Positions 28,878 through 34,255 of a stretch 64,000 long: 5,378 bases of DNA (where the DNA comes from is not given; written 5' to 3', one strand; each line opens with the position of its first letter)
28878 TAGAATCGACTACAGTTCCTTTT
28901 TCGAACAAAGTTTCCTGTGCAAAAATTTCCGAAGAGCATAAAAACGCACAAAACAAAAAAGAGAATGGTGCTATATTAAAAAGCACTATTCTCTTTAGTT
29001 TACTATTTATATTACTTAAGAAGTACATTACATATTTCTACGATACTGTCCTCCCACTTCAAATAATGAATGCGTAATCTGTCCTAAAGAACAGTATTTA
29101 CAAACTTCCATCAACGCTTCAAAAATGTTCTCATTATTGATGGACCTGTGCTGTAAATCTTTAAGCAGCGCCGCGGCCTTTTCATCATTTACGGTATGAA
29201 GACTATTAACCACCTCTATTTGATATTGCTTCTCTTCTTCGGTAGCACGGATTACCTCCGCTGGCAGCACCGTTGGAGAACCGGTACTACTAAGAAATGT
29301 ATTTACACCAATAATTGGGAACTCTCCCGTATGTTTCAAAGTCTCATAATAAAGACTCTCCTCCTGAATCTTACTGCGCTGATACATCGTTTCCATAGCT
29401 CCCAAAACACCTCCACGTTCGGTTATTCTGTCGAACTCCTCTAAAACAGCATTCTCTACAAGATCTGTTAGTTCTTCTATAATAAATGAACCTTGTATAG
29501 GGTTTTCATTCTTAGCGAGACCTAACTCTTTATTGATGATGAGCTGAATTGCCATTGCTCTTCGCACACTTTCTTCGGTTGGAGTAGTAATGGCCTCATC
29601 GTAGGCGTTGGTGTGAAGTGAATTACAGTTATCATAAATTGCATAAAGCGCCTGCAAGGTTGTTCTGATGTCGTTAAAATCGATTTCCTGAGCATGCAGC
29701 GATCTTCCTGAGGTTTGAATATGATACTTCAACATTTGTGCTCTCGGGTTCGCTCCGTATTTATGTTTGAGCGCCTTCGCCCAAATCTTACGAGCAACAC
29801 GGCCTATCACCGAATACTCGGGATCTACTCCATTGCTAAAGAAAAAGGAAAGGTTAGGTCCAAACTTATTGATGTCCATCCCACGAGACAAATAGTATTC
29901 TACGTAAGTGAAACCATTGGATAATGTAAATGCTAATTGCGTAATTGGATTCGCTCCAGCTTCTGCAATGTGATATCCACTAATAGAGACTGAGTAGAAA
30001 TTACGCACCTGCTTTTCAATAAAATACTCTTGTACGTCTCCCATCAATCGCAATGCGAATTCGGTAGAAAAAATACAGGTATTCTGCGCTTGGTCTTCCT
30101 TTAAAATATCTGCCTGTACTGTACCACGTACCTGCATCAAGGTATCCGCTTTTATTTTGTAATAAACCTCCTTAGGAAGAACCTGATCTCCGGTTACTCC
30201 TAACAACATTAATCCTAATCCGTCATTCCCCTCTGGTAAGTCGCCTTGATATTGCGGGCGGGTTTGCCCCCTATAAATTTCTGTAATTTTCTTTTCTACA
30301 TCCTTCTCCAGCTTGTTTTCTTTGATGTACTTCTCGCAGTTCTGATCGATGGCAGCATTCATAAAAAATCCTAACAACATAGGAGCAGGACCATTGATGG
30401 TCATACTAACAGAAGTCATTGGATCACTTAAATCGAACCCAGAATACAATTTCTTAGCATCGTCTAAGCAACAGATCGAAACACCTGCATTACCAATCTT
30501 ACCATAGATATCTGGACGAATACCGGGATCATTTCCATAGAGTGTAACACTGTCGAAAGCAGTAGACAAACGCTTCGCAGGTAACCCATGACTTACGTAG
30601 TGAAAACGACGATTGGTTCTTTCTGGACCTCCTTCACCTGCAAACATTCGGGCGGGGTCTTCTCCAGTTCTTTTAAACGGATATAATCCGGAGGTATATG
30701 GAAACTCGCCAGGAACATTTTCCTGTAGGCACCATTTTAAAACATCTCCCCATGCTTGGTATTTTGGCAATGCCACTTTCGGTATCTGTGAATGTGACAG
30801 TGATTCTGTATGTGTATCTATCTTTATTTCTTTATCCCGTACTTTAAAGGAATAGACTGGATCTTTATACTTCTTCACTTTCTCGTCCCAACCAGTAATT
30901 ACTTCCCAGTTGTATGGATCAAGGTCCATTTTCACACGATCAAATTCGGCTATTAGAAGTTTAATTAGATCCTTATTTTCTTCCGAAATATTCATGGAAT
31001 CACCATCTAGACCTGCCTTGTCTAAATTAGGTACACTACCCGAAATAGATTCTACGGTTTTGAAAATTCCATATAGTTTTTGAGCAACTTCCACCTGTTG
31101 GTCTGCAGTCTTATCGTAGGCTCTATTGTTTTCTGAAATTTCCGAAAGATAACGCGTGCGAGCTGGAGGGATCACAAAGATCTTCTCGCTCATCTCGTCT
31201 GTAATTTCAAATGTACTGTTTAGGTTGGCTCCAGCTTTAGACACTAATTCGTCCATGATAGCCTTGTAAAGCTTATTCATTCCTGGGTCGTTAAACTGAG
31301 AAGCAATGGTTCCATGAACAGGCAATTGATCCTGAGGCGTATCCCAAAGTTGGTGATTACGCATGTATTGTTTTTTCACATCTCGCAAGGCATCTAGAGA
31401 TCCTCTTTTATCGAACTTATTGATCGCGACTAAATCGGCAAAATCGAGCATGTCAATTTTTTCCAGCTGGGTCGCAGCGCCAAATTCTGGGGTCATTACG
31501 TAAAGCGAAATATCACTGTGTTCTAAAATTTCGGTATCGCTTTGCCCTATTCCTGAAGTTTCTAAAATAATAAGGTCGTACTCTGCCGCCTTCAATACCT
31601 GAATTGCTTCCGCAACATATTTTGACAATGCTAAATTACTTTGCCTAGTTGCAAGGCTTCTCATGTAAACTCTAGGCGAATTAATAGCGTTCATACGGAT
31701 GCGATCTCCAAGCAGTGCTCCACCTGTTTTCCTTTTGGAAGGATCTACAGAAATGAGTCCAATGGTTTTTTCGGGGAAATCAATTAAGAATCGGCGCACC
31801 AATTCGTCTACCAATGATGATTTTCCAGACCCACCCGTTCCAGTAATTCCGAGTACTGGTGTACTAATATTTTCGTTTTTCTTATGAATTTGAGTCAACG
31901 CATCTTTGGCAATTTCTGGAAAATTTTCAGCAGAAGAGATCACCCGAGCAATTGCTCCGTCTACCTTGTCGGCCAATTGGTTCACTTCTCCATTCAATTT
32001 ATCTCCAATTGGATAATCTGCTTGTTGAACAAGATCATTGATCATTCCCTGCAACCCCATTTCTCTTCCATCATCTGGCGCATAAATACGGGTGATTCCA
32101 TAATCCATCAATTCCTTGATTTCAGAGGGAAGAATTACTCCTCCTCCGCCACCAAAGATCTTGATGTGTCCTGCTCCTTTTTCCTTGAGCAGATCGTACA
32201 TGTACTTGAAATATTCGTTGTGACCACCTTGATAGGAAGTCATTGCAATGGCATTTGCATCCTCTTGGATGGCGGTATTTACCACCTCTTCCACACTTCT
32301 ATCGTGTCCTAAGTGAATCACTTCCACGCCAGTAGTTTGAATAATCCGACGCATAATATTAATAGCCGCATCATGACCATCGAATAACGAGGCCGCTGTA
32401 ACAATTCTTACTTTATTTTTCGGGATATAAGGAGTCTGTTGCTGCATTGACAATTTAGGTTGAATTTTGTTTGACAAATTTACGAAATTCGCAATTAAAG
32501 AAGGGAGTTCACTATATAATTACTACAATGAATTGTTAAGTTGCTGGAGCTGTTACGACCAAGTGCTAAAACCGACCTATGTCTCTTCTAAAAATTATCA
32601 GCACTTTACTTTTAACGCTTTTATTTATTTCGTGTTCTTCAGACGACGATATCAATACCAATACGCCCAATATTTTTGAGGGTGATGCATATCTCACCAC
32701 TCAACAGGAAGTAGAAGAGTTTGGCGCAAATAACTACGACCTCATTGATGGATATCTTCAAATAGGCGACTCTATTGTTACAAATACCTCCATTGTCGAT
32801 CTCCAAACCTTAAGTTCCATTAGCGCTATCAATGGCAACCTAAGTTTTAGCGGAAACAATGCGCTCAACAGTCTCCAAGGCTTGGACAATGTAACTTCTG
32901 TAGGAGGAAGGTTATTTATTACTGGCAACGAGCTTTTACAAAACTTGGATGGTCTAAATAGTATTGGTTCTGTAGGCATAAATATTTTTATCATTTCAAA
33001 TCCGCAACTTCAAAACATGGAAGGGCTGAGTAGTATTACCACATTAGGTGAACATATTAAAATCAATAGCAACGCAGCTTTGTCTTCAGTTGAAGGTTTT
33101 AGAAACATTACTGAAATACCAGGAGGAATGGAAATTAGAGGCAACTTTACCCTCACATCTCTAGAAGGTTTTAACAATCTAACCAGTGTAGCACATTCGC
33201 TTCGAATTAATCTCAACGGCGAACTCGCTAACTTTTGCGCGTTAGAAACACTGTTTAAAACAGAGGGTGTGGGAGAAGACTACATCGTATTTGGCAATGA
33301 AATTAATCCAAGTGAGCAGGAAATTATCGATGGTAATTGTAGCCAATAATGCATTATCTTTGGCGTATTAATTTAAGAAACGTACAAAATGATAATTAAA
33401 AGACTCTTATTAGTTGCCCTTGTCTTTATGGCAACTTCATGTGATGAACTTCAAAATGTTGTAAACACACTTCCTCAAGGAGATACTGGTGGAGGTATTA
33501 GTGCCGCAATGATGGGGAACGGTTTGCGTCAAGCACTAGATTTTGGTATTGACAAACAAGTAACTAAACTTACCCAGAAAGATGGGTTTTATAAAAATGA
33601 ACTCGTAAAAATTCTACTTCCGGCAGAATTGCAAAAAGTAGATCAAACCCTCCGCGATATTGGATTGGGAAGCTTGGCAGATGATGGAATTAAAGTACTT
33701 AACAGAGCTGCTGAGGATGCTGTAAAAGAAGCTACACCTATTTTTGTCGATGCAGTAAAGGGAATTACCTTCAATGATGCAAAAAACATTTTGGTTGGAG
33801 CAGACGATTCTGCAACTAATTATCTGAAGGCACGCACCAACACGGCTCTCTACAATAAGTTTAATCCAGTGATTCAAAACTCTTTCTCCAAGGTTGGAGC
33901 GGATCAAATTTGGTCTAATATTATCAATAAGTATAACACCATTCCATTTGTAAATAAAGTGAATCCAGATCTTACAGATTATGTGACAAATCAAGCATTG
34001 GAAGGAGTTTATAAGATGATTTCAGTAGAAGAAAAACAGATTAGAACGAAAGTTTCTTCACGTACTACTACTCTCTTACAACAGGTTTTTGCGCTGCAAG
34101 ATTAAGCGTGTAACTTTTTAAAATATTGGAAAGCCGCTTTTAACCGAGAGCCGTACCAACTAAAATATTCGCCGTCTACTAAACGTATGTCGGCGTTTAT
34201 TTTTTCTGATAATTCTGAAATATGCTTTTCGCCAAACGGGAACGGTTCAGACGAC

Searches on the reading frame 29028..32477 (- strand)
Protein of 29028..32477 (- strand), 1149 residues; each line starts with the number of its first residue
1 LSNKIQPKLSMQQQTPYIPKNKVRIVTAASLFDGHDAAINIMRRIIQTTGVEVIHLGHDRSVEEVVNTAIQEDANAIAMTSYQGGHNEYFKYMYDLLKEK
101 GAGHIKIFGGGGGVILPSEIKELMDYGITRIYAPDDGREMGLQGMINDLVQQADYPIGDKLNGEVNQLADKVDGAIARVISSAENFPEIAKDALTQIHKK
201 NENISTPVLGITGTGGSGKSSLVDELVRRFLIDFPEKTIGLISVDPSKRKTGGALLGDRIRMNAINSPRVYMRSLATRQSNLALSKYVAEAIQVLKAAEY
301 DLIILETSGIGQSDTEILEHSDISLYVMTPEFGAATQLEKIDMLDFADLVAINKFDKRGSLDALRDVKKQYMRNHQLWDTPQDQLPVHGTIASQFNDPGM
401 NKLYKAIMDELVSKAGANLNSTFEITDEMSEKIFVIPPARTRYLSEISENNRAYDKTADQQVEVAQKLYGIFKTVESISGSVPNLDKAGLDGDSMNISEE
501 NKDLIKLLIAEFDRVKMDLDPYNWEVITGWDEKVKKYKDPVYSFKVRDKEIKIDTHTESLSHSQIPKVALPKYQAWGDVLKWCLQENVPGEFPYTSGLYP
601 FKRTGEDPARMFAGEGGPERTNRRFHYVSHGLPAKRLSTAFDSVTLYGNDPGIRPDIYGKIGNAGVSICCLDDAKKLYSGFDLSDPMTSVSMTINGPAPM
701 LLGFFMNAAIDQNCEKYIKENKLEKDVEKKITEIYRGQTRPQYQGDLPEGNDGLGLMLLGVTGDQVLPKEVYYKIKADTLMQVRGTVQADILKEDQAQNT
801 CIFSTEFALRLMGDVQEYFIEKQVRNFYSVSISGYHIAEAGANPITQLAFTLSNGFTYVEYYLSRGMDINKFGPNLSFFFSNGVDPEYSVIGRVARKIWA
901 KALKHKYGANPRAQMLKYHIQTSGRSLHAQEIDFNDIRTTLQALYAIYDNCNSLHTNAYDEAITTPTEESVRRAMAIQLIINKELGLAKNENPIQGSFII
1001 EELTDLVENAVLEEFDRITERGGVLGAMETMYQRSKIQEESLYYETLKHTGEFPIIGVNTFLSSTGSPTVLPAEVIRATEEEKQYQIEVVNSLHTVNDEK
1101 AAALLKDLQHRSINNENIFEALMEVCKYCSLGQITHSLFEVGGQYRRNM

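Call 36: search_protein_families(library=pfam, proteins=[window:29028-32477:-], max_evalue=0.001)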
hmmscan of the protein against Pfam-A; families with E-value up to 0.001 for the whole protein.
window:29028-32477:- (1149 aa): 4 families
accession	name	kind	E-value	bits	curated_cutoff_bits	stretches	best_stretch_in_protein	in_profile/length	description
PF01642.28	MM_CoA_mutase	-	5.6e-112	375.3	22.1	2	779-1141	151-510/512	Methylmalonyl-CoA mutase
PF03308.22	MeaB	-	8.1e-40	137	23.1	1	179-409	8-233/273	Methylmalonyl Co-A mutase-associated GTPase MeaB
PF02310.24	B12-binding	-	2.4e-12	47.2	32.1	1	24-120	2-98/121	B12 binding domain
PF02492.25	cobW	-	1.5e-05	25.1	20.7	1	207-370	1-168/180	CobW/HypB/UreG, nucleotide-binding domain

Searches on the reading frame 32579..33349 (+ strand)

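Call 36: search_protein_families(library=pfam, proteins=[window:32579-33349:+], max_evalue=0.001)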
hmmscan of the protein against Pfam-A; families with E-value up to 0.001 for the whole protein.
window:32579-33349:+ (256 aa): 2 families
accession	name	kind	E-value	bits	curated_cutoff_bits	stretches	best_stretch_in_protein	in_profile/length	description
PF01030.30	Recep_L_domain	-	1.6e-08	35.1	21.8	1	157-206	6-57/112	Receptor L domain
PF13306.12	LRR_5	-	0.00035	20.9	27.7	1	61-181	2-116/127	BspA type Leucine rich repeat region (6 copies)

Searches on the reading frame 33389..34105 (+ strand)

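Call 36: search_protein_families(library=pfam, proteins=[window:33389-34105:+], max_evalue=0.001)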
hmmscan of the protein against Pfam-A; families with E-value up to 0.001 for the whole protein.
window:33389-34105:+ (238 aa): 1 family
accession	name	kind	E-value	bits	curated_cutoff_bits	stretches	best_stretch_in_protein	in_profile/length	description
PF13852.11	DUF4197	-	3.5e-79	265.5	24.9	1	38-235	3-199/199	Protein of unknown function (DUF4197)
